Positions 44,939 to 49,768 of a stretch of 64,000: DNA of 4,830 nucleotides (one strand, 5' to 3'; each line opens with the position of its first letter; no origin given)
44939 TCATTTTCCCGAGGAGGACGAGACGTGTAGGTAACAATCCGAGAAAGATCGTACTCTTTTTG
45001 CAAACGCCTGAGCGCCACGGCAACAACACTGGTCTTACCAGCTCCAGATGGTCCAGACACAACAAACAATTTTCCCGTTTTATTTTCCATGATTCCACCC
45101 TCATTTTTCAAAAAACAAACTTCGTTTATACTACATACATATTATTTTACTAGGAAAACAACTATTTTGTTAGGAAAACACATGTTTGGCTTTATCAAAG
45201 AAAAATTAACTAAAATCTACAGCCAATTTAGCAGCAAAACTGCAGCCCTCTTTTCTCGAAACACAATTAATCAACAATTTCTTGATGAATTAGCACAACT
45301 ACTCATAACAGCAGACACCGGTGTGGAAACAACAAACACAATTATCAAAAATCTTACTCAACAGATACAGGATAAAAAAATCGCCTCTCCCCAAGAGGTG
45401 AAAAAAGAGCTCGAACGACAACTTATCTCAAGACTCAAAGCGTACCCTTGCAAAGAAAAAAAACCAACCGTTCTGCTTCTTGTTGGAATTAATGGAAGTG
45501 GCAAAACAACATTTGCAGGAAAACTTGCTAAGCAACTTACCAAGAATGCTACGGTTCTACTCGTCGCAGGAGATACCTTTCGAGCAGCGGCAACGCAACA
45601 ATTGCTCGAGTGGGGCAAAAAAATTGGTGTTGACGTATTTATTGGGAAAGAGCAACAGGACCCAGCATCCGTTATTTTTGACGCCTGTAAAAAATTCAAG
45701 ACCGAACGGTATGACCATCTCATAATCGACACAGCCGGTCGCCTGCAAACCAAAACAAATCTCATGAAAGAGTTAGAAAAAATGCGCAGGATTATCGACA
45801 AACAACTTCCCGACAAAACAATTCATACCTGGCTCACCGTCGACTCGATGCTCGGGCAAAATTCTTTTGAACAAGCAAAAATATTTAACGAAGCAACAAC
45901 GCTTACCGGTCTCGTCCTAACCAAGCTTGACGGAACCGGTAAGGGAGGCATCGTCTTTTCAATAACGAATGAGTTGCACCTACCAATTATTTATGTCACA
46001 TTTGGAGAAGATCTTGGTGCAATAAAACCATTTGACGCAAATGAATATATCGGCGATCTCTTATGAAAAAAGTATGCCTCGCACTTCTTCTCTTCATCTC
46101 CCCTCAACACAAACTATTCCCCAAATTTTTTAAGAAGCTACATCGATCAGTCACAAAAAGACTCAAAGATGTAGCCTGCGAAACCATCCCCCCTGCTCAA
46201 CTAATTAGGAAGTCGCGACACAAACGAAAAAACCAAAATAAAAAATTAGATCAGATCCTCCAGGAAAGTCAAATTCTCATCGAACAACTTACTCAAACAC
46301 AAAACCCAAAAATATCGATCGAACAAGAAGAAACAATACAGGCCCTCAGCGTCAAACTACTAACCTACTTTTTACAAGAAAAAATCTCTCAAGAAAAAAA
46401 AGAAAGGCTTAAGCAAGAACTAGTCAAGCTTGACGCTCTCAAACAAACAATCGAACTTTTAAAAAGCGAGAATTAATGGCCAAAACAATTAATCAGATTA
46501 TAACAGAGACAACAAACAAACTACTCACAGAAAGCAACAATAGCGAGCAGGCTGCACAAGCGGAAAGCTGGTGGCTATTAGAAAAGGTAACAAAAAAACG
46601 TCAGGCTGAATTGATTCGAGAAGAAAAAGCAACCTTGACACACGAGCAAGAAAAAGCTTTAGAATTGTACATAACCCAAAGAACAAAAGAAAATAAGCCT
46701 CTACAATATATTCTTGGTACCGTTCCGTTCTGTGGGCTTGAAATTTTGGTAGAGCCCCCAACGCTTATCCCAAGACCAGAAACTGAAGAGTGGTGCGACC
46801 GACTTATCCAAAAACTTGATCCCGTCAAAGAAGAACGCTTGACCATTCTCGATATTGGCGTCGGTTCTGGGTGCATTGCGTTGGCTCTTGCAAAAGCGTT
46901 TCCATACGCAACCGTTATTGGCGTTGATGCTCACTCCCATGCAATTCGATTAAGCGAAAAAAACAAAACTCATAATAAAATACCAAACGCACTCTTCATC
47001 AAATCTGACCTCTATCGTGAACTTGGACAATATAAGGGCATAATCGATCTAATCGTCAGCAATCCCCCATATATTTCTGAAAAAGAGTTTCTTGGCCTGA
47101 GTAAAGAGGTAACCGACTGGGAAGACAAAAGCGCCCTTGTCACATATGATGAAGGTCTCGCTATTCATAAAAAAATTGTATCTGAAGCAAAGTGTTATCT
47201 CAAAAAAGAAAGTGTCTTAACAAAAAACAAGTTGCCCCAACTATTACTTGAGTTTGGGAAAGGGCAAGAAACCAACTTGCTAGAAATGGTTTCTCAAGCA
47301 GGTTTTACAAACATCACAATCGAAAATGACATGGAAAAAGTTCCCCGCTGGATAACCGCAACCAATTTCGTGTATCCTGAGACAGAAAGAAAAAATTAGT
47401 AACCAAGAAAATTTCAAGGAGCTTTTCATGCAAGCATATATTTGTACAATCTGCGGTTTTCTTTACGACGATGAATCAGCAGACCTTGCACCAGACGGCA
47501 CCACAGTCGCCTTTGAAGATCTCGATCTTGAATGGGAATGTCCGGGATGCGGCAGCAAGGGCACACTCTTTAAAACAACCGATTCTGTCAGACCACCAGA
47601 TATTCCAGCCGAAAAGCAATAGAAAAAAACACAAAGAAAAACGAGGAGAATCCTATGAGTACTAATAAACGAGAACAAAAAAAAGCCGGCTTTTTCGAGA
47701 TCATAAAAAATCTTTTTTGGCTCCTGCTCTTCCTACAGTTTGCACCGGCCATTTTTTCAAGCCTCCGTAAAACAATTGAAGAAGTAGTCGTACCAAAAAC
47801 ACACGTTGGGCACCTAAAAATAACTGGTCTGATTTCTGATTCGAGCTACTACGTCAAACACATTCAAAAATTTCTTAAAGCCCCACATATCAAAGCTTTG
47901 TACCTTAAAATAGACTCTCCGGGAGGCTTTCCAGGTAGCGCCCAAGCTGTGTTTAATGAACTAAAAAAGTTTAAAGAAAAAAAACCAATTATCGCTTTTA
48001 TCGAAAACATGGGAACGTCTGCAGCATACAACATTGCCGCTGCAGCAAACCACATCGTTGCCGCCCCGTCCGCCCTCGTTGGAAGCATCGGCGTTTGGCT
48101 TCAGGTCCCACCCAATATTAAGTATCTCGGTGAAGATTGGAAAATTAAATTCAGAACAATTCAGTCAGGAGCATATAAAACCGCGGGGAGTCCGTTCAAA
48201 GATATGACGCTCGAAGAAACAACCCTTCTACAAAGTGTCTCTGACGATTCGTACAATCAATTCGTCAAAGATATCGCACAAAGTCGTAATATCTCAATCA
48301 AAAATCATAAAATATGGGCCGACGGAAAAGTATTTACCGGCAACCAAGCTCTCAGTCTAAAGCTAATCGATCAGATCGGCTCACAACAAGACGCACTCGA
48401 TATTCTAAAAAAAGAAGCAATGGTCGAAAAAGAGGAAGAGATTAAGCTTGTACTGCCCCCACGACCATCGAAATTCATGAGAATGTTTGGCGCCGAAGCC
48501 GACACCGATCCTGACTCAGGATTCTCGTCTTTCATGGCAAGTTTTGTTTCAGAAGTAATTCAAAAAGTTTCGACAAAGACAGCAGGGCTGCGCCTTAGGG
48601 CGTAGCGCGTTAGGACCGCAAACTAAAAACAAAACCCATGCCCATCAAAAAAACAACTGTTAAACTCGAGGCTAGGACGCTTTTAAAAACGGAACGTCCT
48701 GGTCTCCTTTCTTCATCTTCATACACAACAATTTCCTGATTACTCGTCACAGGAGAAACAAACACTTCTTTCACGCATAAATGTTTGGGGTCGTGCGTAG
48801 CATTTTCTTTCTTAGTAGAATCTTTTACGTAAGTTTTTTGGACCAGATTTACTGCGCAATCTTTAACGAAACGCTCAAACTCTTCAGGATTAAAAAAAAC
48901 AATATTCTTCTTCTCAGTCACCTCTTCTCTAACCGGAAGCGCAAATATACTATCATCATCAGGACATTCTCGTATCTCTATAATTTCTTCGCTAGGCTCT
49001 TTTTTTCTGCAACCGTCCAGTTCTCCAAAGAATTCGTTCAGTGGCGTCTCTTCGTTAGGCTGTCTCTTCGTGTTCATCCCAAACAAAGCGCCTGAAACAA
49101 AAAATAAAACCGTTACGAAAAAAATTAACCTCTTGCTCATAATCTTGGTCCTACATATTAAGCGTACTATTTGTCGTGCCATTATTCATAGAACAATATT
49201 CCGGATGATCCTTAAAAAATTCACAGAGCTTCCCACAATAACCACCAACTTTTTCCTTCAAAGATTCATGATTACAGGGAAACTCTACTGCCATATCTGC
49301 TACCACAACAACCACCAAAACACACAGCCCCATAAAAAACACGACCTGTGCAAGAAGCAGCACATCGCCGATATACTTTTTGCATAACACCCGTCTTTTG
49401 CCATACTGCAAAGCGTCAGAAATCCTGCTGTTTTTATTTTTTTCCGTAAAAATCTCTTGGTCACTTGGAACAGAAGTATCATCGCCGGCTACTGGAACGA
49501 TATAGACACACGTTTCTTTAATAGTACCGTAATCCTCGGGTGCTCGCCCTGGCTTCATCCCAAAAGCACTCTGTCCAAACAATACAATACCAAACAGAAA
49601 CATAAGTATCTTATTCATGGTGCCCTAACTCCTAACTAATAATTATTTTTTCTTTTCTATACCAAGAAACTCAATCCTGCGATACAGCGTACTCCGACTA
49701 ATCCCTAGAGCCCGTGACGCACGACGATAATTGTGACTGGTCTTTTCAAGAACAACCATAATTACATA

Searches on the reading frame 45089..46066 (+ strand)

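Call 86: search_protein_families(library=pfam, proteins=[window:45089-46066:+], max_evalue=0.001)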
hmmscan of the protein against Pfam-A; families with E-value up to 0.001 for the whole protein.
window:45089-46066:+ (325 aa): 14 families
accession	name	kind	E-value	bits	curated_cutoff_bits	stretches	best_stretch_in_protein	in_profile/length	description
PF00448.28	SRP54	-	1.8e-67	227.2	22.7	1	126-325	1-195/196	SRP54-type protein, GTPase domain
PF02881.24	SRP54_N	-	5.5e-11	43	22.4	1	53-112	11-75/75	SRP54-type protein, helical bundle domain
PF13207.12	AAA_17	-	1.8e-06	28.7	27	1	132-232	1-96/136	AAA domain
PF06414.18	Zeta_toxin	-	3.7e-06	27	22.3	1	117-167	9-57/199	Zeta toxin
PF13401.12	AAA_22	-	1e-05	26.3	27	1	125-235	4-110/130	AAA domain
PF13191.12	AAA_16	-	1.4e-05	26.1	32.6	1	118-215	17-104/167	AAA ATPase domain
PF13671.12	AAA_33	-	2.9e-05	24.8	27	1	128-170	1-39/143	AAA domain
PF00004.35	AAA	-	0.00015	22.6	21.2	0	129-184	1-38/131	ATPase family associated with various cellular activities (AAA)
PF25199.1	nSTAND_NTPase5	-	0.00025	21.3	34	0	98-174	14-92/145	Novel STAND NTPase 5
PF13479.12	AAA_24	-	0.0004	20.7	27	1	126-229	2-88/195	AAA domain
PF01583.26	APS_kinase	-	0.00053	20.5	21.1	0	126-172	2-49/152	Adenylylsulphate kinase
PF13238.12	AAA_18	-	0.00069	20.5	29.4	0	130-182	2-45/128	AAA domain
PF13173.12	AAA_14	-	0.00083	19.8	27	0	127-171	3-47/129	AAA domain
PF00005.33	ABC_tran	-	0.00093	20.2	25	0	127-181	12-63/137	ABC transporter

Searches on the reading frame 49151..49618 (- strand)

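Call 86: search_protein_families(library=pfam, proteins=[window:49151-49618:-], max_evalue=0.001)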
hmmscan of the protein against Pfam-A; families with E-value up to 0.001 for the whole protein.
window:49151-49618:- (155 aa): 1 family
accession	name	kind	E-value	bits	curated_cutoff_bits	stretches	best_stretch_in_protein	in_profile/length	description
PF24432.1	DUF7555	-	0.0005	20.5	28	0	3-30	41-68/133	Family of unknown function (DUF7555)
